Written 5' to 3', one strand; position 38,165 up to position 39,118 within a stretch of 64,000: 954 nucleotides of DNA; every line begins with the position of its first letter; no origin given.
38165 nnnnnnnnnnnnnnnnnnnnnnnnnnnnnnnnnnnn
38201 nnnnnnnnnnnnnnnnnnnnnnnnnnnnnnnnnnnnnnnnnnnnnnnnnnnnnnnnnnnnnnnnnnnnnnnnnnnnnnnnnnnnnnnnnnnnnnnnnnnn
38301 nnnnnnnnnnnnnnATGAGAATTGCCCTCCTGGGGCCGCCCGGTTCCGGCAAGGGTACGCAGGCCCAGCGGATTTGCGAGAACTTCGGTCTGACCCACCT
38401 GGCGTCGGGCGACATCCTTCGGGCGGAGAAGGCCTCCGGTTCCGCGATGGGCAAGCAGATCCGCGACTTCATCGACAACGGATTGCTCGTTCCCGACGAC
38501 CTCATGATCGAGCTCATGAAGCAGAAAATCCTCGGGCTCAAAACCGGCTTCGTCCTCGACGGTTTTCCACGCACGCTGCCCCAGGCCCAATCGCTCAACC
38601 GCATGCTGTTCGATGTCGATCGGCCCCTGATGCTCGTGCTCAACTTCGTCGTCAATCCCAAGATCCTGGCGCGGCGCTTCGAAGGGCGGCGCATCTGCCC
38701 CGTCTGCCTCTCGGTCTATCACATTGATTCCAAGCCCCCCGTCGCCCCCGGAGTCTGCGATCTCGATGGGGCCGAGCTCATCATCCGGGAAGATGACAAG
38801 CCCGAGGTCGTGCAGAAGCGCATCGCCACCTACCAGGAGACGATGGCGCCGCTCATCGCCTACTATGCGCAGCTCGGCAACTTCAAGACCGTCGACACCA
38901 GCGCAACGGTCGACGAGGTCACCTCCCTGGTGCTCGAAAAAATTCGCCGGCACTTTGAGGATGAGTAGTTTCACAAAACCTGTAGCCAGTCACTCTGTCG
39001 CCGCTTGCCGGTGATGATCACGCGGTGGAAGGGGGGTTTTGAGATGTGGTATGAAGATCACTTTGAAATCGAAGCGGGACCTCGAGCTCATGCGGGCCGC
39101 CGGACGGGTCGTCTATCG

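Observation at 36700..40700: Switch between two opposite synonymous-codon usage patterns (G/T-ending versus C/A-ending), including switches inside secY and map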

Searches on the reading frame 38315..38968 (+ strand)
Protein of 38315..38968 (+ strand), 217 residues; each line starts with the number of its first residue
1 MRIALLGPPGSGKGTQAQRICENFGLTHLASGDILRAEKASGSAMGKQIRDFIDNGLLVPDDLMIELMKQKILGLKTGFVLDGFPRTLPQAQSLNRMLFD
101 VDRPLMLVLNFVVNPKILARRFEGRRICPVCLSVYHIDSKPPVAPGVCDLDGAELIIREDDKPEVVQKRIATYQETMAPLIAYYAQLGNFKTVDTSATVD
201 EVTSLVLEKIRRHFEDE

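Call 7: find_encoding_contigs(protein=window:38315-38968:+, flank=10000, max_places=6)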
Protein window:38315-38968:+ (217 aa): 2 contigs read that carry it; 2 places shown.
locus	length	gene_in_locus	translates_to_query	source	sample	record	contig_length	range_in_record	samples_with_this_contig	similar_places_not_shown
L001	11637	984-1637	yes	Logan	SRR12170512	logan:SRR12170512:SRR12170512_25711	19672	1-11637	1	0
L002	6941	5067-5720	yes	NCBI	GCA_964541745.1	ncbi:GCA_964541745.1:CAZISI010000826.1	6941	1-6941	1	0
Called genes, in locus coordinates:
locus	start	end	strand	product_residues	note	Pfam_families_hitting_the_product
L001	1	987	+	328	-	?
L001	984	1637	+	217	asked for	PF00406:ADK, PF13207:AAA_17, PF05191:ADK_lid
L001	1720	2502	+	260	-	PF00557:Peptidase_M24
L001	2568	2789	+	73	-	PF01176:eIF-1a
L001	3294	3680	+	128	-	PF00416:Ribosomal_S13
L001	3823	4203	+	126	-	PF00411:Ribosomal_S11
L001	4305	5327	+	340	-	PF01193:RNA_pol_L, PF01000:RNA_pol_A_bac, PF03118:RNA_pol_A_CTD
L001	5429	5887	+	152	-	PF01196:Ribosomal_L17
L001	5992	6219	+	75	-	PF01258:zf-dskA_traR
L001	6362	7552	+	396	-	PF00162:PGK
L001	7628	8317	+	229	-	PF00834:Ribul_P_3_epim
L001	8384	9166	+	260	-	PF00106:adh_short, PF13561:adh_short_C2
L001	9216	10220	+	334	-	PF01300:Sua5_yciO_yrdC, PF03481:Sua5_C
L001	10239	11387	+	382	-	PF01168:Ala_racemase_N, PF00842:Ala_racemase_C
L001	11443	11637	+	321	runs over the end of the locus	PF00389:2-Hacid_dh, PF02826:2-Hacid_dh_C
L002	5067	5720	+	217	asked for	PF00406:ADK, PF13207:AAA_17, PF05191:ADK_lid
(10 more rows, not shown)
